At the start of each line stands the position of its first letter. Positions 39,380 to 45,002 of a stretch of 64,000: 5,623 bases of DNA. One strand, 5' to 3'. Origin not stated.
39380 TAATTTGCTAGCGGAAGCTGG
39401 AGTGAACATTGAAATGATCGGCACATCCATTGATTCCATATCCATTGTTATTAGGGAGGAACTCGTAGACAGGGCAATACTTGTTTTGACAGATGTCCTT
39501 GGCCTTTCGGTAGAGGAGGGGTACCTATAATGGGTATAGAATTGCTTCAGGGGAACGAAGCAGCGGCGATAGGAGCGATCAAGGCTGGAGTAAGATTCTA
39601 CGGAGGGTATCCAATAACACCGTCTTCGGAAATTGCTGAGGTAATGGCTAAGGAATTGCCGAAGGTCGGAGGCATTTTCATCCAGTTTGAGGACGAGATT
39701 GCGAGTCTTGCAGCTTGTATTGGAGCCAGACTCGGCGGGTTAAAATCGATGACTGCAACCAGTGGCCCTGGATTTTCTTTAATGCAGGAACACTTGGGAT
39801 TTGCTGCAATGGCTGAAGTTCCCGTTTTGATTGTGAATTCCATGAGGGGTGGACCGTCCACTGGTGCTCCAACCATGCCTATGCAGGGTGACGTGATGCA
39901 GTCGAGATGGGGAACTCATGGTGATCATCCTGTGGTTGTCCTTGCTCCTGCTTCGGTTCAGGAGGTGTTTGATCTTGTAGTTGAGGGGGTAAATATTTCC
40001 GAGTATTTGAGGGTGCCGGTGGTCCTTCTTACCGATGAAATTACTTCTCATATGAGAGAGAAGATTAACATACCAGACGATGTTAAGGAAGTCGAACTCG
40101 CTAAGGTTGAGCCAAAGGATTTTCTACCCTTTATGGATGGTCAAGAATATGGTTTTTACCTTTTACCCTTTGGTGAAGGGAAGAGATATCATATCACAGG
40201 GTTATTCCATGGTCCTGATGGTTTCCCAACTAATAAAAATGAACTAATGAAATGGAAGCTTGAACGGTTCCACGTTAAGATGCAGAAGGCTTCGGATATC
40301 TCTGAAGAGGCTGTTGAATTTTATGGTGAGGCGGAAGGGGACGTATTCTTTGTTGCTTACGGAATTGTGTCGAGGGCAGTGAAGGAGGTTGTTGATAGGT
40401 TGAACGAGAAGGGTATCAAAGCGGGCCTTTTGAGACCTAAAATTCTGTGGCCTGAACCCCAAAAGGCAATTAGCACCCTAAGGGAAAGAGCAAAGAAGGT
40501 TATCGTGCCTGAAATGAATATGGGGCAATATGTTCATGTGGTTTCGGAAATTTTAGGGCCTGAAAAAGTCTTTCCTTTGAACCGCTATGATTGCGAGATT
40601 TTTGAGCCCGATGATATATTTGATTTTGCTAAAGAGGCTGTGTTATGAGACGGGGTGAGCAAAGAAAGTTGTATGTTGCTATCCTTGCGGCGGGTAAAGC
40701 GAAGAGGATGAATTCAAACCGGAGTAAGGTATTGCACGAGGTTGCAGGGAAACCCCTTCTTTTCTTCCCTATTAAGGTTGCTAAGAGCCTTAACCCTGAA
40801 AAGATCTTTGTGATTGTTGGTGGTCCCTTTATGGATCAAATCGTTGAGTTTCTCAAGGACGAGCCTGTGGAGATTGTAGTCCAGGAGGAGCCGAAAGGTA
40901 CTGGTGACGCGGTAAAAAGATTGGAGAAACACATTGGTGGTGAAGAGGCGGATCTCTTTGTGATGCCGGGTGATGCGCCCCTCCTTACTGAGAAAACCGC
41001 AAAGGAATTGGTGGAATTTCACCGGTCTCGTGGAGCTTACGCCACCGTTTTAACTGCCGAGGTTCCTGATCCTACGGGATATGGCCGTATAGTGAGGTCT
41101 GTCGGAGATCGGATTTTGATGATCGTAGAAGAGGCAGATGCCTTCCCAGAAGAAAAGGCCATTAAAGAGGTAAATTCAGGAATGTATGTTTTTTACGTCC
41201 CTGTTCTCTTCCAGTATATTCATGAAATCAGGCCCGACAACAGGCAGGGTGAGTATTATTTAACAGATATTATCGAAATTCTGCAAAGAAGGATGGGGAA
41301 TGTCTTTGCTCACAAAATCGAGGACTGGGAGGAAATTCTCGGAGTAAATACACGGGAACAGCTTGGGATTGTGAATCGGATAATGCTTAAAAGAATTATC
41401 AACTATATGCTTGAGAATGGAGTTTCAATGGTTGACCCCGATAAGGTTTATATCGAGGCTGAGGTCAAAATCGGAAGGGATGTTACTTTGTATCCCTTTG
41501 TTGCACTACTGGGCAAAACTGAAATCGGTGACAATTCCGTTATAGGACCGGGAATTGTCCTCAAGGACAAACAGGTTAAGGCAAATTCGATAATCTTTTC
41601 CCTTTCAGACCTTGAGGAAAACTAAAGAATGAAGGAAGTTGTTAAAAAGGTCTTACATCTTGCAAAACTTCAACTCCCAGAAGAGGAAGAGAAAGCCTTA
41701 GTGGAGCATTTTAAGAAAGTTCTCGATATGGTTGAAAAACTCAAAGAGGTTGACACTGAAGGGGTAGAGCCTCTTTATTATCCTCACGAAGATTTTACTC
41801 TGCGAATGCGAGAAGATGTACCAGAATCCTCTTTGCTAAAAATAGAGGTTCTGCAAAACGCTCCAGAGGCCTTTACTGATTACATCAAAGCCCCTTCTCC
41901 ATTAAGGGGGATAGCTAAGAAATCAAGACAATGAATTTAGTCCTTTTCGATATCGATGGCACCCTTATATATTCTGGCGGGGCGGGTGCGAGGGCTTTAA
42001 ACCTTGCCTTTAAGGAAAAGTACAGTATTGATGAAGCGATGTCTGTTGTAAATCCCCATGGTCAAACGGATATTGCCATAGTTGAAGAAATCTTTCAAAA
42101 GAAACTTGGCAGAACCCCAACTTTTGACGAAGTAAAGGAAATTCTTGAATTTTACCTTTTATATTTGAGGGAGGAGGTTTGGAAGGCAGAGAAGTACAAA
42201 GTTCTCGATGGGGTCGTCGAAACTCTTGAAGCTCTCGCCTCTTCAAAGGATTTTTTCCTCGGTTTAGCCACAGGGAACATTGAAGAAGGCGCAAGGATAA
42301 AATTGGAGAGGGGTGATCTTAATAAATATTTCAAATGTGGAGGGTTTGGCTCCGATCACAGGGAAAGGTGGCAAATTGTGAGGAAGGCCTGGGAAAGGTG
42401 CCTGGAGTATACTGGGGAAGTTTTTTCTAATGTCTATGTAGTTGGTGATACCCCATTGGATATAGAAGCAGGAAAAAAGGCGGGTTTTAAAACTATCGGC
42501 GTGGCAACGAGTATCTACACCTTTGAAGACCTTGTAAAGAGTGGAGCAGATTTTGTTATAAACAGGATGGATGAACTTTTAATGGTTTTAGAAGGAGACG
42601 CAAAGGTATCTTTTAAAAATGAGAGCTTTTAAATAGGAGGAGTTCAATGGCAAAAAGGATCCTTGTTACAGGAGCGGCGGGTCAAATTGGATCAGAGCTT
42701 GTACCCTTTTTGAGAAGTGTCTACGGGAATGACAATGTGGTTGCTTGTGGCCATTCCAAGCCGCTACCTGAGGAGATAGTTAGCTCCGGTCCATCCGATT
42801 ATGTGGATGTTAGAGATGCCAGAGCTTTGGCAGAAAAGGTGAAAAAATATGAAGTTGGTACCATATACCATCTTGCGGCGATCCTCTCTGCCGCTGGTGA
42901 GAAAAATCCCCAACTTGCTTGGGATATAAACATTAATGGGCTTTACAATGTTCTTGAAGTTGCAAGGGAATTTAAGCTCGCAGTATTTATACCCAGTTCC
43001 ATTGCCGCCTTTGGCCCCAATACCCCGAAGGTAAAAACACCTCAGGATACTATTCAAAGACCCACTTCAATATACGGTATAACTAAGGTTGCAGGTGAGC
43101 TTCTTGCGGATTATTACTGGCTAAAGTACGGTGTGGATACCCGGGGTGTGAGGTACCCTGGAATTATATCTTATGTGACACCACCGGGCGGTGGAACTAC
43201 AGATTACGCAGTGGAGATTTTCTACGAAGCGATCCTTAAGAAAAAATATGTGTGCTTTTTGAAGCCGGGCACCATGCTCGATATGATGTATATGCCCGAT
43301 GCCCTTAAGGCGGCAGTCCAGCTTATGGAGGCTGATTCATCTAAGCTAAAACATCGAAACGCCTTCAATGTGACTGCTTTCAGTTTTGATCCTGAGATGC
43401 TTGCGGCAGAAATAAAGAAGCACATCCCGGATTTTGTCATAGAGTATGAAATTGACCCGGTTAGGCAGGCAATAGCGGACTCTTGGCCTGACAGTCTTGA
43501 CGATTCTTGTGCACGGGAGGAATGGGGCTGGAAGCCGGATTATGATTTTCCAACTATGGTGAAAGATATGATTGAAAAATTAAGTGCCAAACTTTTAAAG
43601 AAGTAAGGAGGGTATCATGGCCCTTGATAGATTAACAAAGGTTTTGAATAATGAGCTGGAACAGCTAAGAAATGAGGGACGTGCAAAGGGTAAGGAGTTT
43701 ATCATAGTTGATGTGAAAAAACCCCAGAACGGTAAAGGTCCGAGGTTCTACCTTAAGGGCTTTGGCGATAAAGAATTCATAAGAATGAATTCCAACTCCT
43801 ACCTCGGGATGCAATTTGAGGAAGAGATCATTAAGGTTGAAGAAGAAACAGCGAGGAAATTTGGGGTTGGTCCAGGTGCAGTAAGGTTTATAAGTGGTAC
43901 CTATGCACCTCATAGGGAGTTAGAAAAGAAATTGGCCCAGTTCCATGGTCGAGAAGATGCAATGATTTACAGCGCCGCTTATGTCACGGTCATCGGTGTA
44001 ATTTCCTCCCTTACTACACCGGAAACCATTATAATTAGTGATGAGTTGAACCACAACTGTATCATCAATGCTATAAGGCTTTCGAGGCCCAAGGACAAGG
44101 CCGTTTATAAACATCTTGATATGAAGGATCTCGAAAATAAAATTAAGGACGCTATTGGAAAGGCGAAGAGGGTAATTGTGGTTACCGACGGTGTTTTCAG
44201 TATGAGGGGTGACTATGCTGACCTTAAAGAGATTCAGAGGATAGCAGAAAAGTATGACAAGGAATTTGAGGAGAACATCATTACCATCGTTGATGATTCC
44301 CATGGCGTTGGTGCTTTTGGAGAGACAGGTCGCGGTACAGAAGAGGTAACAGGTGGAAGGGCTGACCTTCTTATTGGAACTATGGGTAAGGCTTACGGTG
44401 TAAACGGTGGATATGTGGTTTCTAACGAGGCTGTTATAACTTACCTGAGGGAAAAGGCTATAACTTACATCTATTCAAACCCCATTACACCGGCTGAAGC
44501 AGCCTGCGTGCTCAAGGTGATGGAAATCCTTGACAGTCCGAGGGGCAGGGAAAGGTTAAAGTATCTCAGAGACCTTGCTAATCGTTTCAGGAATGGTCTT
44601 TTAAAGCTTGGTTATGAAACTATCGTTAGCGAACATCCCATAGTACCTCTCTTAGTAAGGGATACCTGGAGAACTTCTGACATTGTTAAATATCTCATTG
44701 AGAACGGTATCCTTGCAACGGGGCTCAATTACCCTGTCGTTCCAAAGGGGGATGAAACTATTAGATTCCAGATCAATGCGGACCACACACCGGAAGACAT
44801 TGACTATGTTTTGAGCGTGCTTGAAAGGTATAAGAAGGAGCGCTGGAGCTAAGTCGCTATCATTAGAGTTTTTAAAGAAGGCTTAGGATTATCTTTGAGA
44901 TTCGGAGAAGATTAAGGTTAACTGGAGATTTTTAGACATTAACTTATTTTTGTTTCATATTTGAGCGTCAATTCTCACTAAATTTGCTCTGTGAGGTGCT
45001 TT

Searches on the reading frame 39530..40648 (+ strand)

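Call 85: search_protein_families(library=pfam, proteins=[window:39530-40648:+], max_evalue=0.00001)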
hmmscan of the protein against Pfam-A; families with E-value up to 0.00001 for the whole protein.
window:39530-40648:+ (372 aa): 2 families
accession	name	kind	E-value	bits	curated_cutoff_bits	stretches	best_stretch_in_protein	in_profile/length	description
PF01855.24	POR_N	-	3.6e-62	210.6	27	1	15-193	2-179/231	Pyruvate flavodoxin/ferredoxin oxidoreductase, thiamine diP-bdg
PF17147.9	PFOR_II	-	1e-18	68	27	1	271-360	2-99/102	Pyruvate:ferredoxin oxidoreductase core domain II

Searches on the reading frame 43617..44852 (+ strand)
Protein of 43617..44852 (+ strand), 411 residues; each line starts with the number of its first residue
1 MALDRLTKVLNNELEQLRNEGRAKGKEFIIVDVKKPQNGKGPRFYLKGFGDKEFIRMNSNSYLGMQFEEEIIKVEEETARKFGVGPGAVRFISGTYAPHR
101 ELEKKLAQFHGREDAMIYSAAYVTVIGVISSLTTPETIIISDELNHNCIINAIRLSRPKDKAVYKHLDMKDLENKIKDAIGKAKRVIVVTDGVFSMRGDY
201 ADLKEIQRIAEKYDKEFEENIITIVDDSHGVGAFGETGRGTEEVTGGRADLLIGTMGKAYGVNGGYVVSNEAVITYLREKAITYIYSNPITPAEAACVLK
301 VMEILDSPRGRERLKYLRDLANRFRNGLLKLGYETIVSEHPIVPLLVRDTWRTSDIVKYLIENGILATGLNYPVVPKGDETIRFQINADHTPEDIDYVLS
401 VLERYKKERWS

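Call 85: search_protein_families(library=pfam, proteins=[window:43617-44852:+], max_evalue=0.00001)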
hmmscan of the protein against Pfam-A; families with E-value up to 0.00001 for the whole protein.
window:43617-44852:+ (411 aa): 1 family
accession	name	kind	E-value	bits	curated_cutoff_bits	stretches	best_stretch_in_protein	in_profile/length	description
PF00155.27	Aminotran_1_2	-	2.2e-48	165.7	19.7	1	53-401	2-360/361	Aminotransferase class I and II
